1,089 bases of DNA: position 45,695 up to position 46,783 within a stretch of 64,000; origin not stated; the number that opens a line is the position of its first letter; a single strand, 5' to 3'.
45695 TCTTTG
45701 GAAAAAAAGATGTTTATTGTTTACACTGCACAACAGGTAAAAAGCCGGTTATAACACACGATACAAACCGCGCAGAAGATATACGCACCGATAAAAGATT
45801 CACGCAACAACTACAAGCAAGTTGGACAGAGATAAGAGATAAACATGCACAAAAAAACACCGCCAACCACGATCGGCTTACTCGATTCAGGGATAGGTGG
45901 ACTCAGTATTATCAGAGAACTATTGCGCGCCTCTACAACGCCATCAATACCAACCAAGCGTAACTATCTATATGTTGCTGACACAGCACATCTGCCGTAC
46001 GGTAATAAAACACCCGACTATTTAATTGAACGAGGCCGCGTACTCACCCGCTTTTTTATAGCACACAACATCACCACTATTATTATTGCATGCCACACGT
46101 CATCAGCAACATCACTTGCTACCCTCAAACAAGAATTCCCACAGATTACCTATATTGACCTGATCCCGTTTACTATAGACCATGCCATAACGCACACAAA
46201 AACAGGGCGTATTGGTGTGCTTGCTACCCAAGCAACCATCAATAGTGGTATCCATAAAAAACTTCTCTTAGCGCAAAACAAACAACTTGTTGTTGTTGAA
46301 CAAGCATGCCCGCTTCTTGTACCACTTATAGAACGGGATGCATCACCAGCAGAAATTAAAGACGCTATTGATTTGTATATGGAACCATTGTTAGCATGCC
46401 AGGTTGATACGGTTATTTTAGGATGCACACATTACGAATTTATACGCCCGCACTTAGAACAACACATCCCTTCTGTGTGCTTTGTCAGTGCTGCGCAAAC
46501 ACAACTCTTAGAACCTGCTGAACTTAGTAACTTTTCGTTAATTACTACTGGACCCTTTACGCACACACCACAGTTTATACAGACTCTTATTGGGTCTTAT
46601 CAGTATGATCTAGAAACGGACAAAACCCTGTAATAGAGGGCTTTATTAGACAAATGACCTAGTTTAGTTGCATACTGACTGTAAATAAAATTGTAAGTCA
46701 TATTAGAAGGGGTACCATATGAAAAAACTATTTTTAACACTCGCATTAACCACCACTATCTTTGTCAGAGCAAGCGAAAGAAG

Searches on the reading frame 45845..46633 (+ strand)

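Call 28: search_protein_families(library=ncbifam, proteins=[window:45845-46633:+], max_evalue=0.00001)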
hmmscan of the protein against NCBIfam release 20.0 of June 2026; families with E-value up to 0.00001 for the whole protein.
window:45845-46633:+ (262 aa): 4 families
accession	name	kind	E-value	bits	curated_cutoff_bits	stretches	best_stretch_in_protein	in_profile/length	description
TIGR00067.1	glut_race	equivalog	6.6e-48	163.3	146.65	1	10-212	1-198/251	glutamate racemase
NF002035.0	PRK00865.1-3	equivalog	6.8e-40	137.3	328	1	9-208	5-198/267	glutamate racemase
NF002034.1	PRK00865.1-1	equivalog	4.2e-26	91.7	408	1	12-210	3-197/260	glutamate racemase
NF052483.1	racemase_CuyB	equivalog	1.7e-11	44.5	190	1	75-205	71-204/225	cysteate racemase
